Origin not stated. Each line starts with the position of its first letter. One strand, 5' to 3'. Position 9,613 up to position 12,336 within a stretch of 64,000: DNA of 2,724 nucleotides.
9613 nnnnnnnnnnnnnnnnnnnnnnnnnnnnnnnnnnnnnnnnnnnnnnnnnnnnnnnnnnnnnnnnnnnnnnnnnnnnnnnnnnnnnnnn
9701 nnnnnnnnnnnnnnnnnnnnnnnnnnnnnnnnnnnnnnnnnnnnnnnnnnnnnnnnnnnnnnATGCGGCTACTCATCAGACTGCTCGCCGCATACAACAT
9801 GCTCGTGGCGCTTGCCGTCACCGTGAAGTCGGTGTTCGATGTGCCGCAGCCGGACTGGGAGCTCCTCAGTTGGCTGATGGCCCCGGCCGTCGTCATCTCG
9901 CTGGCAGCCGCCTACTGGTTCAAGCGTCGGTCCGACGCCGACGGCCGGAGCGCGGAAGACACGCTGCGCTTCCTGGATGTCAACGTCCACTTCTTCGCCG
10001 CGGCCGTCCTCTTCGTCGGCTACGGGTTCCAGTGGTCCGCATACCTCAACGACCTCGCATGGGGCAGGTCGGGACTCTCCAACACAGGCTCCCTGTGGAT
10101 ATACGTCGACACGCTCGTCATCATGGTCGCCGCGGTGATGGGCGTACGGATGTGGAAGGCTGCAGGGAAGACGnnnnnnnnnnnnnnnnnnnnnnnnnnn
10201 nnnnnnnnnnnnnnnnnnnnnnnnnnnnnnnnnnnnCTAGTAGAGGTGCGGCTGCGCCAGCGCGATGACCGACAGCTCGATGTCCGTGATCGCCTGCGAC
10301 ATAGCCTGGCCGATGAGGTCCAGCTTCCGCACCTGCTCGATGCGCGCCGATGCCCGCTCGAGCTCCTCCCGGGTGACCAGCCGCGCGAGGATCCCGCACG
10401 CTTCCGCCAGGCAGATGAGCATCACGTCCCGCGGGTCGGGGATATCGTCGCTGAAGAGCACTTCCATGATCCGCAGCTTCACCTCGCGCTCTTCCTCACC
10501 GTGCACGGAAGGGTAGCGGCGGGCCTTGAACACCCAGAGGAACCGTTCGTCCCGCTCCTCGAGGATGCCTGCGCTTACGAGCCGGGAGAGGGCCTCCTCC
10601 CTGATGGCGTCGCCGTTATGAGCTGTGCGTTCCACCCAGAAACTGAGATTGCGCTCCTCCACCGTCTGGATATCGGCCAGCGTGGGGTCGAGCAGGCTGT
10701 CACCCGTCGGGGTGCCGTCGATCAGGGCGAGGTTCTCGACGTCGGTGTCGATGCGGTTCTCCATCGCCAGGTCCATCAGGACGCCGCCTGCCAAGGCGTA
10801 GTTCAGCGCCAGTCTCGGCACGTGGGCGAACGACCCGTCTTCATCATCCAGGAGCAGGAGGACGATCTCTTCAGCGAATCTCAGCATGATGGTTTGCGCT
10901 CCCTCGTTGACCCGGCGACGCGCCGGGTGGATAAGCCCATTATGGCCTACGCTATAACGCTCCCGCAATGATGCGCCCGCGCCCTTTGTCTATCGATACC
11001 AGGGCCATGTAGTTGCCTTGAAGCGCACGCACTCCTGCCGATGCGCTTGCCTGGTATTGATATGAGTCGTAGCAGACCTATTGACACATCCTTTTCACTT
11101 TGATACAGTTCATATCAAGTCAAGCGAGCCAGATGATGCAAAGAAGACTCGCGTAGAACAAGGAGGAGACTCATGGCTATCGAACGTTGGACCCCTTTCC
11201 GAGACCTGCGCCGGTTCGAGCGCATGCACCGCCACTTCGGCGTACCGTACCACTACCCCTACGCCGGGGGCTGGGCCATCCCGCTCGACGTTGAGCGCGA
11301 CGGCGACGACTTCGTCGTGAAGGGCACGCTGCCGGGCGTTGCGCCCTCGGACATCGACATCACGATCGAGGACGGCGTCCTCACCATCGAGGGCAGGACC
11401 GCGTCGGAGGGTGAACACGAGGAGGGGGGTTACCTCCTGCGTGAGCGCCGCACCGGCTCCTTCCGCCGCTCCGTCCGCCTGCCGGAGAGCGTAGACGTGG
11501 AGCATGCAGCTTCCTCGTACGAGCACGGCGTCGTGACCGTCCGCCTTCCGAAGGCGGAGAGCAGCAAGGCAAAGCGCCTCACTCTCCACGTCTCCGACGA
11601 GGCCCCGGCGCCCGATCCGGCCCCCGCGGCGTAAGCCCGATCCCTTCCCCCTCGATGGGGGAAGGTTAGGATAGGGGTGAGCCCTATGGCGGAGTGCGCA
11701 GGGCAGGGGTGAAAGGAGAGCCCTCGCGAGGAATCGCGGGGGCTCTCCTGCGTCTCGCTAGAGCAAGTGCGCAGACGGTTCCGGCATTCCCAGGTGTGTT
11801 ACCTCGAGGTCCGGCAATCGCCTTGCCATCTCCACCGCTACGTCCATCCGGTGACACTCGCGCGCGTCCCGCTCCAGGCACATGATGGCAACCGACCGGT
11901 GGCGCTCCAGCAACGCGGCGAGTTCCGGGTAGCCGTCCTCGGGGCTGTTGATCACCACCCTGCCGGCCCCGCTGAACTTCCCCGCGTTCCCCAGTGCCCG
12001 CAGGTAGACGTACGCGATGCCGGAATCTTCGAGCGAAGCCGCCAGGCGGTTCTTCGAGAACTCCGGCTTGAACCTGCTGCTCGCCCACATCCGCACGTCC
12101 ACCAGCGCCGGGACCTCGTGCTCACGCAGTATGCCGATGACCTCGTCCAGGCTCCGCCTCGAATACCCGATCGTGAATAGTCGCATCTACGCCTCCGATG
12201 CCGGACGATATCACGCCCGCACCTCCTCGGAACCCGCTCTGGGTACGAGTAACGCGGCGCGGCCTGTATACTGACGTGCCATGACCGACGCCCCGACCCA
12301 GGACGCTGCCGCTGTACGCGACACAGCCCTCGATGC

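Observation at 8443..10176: A-B-A-B tandem array of four paralogous small membrane proteins with four hydrophobic segments and no recognisable family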

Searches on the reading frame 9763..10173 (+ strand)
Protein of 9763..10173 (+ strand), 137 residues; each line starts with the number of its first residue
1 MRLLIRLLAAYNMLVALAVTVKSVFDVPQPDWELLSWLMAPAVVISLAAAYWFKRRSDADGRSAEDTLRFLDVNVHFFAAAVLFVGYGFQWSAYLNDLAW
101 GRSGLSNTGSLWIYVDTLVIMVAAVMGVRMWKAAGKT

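Call 4: search_protein_families(library=pfam, proteins=[window:9763-10173:+], max_evalue=10)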
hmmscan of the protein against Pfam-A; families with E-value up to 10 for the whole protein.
window:9763-10173:+ (137 aa): 1 family
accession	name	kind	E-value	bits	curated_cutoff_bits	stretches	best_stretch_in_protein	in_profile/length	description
PF20381.4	Rv1476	-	0.24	11.6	26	1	25-59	117-151/156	Membrane protein Rv1476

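Call 5: search_protein_families(library=ncbifam, proteins=[window:9763-10173:+], max_evalue=10)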
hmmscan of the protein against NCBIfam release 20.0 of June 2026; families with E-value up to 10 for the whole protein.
window:9763-10173:+ (137 aa): 0 families

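Call 8: find_homologous_proteins(query=window:9763-10173:+, max_evalue=0.001)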
Query window:9763-10173:+ (137 aa): 24 proteins with E <= 0.001 among 212 candidates.
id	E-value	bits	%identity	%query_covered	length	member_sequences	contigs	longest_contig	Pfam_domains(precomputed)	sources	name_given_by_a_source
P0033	2.6e-82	292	99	100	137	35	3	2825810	-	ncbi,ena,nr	ncbi:MAG: hypothetical protein F4X54_11270 [Chloroflexi bacterium]|nr:hypothetical protein [Chlorofl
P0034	1.6e-77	276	93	100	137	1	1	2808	-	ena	-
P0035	4.3e-77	275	92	99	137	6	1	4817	-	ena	-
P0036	6.4e-76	271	92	100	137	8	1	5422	-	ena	-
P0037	3.2e-75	269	90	99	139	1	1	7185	-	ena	-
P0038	9.9e-75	267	90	99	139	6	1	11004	-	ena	-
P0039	1.1e-74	267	89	100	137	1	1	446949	-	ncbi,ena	-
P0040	1.9e-74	266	89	100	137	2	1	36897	-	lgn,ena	-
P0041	3.4e-74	265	91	100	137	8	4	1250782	-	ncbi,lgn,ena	-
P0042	3.8e-74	265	90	99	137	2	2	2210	-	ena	-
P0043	6.4e-74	264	89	100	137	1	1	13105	-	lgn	-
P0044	1.9e-73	263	89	100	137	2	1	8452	-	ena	-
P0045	2.1e-73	263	89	99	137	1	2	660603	-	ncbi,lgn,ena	-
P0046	3.0e-73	262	89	99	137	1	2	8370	-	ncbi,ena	-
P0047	4.6e-73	262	88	100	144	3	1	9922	-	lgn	-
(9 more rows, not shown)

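Call 66: search_protein_families(library=phrogs, proteins=[window:9763-10173:+], max_evalue=0.01)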
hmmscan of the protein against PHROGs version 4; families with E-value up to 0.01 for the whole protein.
window:9763-10173:+ (137 aa): 0 families

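Call 67: search_protein_families(library=padloc, proteins=[window:9763-10173:+], max_evalue=0.01)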
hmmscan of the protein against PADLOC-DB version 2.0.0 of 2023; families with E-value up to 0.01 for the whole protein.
window:9763-10173:+ (137 aa): 0 families

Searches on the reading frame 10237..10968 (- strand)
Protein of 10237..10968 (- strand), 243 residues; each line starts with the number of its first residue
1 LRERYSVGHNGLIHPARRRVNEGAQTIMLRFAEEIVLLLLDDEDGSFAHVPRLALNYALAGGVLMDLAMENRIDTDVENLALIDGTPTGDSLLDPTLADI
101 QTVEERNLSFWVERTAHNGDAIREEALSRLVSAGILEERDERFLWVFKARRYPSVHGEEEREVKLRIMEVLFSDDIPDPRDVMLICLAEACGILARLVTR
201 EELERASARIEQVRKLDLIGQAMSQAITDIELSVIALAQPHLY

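Call 43: search_protein_families(library=pfam, proteins=[window:10237-10968:-], max_evalue=0.01)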
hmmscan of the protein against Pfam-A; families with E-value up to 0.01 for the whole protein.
window:10237-10968:- (243 aa): 1 family
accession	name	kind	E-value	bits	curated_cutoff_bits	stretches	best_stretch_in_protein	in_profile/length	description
PF05719.16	GPP34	-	3.1e-44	151.9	29.1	1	32-229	2-200/201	Golgi phosphoprotein 3 (GPP34)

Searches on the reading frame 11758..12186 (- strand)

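Call 43: search_protein_families(library=pfam, proteins=[window:11758-12186:-], max_evalue=0.01)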
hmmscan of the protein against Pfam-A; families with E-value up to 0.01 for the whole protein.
window:11758-12186:- (142 aa): 2 families
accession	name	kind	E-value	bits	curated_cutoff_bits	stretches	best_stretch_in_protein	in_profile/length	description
PF04343.18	DUF488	-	3.6e-18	66.8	22.2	1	12-114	1-115/121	Domain of unknown function DUF488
PF22751.1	DUF488-N3a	-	0.0038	18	27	1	88-114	82-108/118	Active DUF488-N3 subclade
